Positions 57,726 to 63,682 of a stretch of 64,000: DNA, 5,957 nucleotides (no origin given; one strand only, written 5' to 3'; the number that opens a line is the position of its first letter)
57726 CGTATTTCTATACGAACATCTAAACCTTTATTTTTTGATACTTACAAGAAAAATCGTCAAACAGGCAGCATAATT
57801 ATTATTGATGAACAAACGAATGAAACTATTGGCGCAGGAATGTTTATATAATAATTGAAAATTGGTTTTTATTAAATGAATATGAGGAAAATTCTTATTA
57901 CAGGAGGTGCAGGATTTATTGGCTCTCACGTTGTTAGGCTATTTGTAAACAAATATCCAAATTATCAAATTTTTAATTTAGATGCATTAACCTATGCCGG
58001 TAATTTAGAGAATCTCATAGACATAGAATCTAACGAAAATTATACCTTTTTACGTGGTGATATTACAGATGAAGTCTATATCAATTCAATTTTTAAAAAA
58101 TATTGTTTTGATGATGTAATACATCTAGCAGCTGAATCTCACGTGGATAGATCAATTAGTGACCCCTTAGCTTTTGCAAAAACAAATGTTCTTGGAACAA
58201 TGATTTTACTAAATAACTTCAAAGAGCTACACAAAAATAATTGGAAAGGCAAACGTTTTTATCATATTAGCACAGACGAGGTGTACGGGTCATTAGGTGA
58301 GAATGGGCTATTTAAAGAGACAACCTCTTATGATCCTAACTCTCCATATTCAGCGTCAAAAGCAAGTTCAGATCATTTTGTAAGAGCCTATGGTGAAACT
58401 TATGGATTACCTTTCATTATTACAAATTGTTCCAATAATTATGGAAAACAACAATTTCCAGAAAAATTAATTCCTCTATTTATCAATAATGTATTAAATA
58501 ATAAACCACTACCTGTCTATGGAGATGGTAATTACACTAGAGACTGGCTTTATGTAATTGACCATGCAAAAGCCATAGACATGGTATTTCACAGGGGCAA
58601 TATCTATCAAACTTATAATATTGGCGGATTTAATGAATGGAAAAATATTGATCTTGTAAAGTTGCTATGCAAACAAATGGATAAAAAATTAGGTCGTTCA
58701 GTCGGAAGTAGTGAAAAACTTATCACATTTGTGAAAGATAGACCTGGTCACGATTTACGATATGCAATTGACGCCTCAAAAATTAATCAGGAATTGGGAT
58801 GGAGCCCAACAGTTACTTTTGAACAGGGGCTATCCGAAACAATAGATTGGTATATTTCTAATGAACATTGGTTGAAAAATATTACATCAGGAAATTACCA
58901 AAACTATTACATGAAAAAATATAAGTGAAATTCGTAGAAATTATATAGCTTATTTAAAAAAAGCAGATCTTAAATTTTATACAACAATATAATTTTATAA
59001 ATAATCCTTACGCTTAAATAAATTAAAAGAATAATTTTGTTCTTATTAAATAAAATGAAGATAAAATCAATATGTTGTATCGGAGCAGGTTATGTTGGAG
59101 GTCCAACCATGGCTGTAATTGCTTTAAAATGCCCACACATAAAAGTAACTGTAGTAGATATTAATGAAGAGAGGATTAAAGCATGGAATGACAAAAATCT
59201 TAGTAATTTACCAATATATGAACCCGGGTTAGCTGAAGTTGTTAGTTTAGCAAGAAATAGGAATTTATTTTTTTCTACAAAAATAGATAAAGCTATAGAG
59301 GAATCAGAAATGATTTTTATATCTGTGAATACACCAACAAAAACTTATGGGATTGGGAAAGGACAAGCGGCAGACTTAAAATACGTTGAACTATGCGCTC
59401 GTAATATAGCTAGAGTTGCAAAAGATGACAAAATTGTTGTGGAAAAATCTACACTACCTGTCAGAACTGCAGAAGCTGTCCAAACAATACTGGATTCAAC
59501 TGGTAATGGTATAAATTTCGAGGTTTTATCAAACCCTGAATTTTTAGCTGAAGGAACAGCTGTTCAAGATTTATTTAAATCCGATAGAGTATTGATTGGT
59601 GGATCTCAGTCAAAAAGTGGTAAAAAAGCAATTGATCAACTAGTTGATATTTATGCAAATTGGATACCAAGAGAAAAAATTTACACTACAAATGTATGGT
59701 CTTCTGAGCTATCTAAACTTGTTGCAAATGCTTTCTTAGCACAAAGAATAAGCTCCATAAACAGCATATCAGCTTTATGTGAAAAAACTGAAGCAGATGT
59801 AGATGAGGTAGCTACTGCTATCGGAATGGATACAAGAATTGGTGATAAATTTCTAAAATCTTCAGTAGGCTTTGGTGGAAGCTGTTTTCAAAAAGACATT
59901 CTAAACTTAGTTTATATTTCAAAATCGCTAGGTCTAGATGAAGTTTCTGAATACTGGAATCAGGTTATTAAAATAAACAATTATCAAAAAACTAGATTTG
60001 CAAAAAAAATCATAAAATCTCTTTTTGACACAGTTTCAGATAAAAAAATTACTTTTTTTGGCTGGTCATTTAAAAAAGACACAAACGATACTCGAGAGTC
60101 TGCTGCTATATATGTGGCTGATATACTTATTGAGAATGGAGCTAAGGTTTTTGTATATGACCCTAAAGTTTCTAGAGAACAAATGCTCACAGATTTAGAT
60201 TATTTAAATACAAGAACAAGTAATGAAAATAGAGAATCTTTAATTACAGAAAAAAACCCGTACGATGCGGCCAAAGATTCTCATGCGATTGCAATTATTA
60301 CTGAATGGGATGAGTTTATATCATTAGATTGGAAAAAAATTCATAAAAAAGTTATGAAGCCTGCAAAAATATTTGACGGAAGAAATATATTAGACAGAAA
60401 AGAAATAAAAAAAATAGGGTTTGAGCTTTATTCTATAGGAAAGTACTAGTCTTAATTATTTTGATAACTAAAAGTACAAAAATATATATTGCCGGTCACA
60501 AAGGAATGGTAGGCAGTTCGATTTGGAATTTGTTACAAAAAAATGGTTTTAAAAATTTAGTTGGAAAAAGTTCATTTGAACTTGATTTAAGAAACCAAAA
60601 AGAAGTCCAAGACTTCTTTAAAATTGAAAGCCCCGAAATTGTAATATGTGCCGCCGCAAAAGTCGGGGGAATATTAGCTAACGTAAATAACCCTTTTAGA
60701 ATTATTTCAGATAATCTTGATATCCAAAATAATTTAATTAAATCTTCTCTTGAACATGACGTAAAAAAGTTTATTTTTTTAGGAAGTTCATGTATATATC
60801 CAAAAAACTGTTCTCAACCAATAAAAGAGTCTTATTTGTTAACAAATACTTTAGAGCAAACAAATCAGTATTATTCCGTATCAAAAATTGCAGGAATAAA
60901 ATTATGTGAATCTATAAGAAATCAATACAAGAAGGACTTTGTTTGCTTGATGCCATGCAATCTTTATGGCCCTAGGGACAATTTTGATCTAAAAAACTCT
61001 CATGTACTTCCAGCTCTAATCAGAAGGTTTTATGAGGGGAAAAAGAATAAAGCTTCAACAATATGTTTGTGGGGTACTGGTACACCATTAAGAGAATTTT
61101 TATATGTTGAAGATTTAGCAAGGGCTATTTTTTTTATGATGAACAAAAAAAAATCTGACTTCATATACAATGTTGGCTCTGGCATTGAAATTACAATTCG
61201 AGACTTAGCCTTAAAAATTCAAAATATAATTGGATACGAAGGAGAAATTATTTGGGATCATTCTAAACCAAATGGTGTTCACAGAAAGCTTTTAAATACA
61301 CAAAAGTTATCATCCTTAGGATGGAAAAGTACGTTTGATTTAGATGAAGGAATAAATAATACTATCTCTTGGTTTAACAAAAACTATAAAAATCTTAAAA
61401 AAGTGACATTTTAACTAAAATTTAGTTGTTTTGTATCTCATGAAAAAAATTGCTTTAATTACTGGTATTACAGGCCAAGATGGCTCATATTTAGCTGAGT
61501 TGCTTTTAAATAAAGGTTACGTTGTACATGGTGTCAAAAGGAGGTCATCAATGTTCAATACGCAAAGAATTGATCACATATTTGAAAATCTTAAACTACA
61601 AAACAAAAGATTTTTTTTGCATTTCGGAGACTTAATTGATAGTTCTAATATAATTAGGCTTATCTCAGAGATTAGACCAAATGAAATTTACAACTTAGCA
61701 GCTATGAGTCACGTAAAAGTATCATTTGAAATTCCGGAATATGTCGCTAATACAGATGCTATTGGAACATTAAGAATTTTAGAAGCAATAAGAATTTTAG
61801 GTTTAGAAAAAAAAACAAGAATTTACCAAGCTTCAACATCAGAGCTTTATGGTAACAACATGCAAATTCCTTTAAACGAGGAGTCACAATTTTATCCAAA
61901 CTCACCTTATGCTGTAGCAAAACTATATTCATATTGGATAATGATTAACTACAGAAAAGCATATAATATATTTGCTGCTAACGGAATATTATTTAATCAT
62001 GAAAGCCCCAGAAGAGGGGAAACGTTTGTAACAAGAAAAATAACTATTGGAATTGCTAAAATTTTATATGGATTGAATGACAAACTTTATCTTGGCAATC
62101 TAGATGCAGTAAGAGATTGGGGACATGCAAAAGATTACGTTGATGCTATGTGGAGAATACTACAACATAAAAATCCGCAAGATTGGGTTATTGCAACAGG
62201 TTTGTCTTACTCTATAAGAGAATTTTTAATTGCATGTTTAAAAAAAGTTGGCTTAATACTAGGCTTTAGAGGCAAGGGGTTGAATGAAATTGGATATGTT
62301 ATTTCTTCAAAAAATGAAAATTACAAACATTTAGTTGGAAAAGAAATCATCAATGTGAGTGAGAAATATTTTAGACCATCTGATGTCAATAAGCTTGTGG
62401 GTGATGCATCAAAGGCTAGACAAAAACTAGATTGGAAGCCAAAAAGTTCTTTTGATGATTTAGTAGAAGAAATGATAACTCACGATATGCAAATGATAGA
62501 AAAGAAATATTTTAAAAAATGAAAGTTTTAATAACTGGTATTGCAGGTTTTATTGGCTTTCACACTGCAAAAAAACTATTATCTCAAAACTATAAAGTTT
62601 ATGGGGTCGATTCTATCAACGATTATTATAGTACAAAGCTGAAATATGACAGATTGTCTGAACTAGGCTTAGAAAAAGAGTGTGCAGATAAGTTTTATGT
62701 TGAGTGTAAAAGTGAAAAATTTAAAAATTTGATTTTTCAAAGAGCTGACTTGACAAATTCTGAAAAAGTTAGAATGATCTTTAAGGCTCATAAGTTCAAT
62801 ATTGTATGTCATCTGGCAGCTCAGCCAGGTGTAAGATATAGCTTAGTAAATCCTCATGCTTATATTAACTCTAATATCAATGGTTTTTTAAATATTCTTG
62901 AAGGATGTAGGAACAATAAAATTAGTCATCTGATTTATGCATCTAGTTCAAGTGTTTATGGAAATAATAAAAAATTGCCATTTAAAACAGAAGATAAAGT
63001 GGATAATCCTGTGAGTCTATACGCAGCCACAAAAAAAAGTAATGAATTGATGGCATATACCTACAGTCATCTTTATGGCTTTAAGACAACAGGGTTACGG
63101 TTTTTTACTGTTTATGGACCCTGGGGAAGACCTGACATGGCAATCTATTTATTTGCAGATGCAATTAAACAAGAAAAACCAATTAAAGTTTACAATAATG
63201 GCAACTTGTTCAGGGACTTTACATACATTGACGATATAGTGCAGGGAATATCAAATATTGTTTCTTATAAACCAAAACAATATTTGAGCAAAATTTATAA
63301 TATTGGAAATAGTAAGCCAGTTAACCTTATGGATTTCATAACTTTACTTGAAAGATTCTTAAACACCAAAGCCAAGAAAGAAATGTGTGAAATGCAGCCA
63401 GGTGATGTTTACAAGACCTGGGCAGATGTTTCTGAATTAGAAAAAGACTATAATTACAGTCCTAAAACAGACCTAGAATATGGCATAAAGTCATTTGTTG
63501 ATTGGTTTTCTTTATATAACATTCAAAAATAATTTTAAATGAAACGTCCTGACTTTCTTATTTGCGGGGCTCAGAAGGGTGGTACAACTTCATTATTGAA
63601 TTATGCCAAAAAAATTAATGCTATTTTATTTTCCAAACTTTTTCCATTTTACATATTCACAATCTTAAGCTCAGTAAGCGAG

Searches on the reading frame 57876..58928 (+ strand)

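Call 82: search_protein_families(library=pfam, proteins=[window:57876-58928:+], max_evalue=1e-8)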
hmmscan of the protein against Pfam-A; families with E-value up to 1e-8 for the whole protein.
window:57876-58928:+ (350 aa): 6 families
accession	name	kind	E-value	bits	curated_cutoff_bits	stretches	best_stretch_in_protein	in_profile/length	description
PF16363.11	GDP_Man_Dehyd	-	2.7e-96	323.4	27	1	7-322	1-332/332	GDP-mannose 4,6 dehydratase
PF01370.27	Epimerase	-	6.4e-64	216.1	20.9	1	6-250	1-240/240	NAD dependent epimerase/dehydratase family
PF02719.21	Polysacc_synt_2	-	7.3e-14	52.1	20.2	1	6-291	1-266/293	Polysaccharide biosynthesis protein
PF04321.23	RmlD_sub_bind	-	2.2e-12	47.1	27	1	5-176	2-143/287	RmlD substrate binding domain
PF07993.18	NAD_binding_4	-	7.6e-11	42.1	20.1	1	8-187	1-206/258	Male sterility protein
PF01073.25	3Beta_HSD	-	1.3e-10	41.3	22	1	7-231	1-222/280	3-beta hydroxysteroid dehydrogenase/isomerase family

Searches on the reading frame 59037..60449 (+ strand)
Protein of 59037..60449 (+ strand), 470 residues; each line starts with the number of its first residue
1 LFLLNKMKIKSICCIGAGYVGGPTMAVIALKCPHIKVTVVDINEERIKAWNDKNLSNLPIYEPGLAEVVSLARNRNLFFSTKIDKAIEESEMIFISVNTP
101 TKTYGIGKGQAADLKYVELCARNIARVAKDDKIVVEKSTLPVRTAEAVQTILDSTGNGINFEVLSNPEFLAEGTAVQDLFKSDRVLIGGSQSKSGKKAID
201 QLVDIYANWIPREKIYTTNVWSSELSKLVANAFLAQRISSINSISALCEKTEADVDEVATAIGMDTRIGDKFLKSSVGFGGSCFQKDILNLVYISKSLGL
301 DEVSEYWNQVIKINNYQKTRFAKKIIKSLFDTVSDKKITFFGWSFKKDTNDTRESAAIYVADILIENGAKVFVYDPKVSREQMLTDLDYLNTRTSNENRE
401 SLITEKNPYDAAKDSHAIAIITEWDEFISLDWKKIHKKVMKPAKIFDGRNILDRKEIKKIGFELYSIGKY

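Call 82: search_protein_families(library=pfam, proteins=[window:59037-60449:+], max_evalue=1e-8)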
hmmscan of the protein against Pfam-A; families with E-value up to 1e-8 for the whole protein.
window:59037-60449:+ (470 aa): 3 families
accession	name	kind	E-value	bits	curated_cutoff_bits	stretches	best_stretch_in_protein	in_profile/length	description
PF03721.20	UDPG_MGDP_dh_N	-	2.3e-59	200.5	27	1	11-196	2-182/187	UDP-glucose/GDP-mannose dehydrogenase family, NAD binding domain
PF00984.24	UDPG_MGDP_dh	-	1.7e-31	108.6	25.4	1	221-315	1-93/94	UDP-glucose/GDP-mannose dehydrogenase family, central domain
PF03720.21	UDPG_MGDP_dh_C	-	2.5e-28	98.9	30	1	341-454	3-103/103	UDP-glucose/GDP-mannose dehydrogenase family, UDP binding domain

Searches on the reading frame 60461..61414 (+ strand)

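Call 82: search_protein_families(library=pfam, proteins=[window:60461-61414:+], max_evalue=1e-8)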
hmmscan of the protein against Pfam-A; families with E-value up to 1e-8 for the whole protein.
window:60461-61414:+ (317 aa): 2 families
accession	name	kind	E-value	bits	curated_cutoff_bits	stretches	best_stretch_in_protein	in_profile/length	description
PF01370.27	Epimerase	-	7.8e-60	202.7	20.9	1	8-239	1-240/240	NAD dependent epimerase/dehydratase family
PF16363.11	GDP_Man_Dehyd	-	4.5e-18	66.2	27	1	39-300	57-331/332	GDP-mannose 4,6 dehydratase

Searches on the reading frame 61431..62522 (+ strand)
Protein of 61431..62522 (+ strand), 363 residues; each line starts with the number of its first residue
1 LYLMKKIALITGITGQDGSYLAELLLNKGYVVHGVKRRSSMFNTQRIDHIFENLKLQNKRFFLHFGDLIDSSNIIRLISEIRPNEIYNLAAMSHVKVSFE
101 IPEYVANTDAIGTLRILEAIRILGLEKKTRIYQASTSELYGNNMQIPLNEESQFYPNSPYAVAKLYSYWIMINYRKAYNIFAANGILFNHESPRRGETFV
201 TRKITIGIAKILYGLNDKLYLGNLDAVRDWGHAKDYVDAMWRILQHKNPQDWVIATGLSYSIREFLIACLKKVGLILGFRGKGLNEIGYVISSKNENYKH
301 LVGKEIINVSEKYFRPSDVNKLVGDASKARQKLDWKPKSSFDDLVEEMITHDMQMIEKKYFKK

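Call 82: search_protein_families(library=pfam, proteins=[window:61431-62522:+], max_evalue=1e-8)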
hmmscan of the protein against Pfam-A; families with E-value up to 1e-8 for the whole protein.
window:61431-62522:+ (363 aa): 2 families
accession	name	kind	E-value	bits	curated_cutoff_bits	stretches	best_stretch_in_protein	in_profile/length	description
PF16363.11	GDP_Man_Dehyd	-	1.2e-137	459.2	27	1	9-348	1-332/332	GDP-mannose 4,6 dehydratase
PF01370.27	Epimerase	-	8.2e-72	241.9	20.9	1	8-255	1-240/240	NAD dependent epimerase/dehydratase family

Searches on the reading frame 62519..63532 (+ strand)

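Call 82: search_protein_families(library=pfam, proteins=[window:62519-63532:+], max_evalue=1e-8)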
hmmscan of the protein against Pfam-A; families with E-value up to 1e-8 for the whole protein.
window:62519-63532:+ (337 aa): 5 families
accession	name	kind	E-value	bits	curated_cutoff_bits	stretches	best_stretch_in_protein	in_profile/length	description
PF01370.27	Epimerase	-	9.1e-53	179.6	20.9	1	3-263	1-240/240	NAD dependent epimerase/dehydratase family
PF16363.11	GDP_Man_Dehyd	-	3e-51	175.3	27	1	4-324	1-330/332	GDP-mannose 4,6 dehydratase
PF01073.25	3Beta_HSD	-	9.3e-17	61.4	22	1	4-287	1-274/280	3-beta hydroxysteroid dehydrogenase/isomerase family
PF04321.23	RmlD_sub_bind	-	5.4e-16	58.9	27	1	1-277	1-227/287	RmlD substrate binding domain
PF02719.21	Polysacc_synt_2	-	2.6e-14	53.6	20.2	1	3-292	1-258/293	Polysaccharide biosynthesis protein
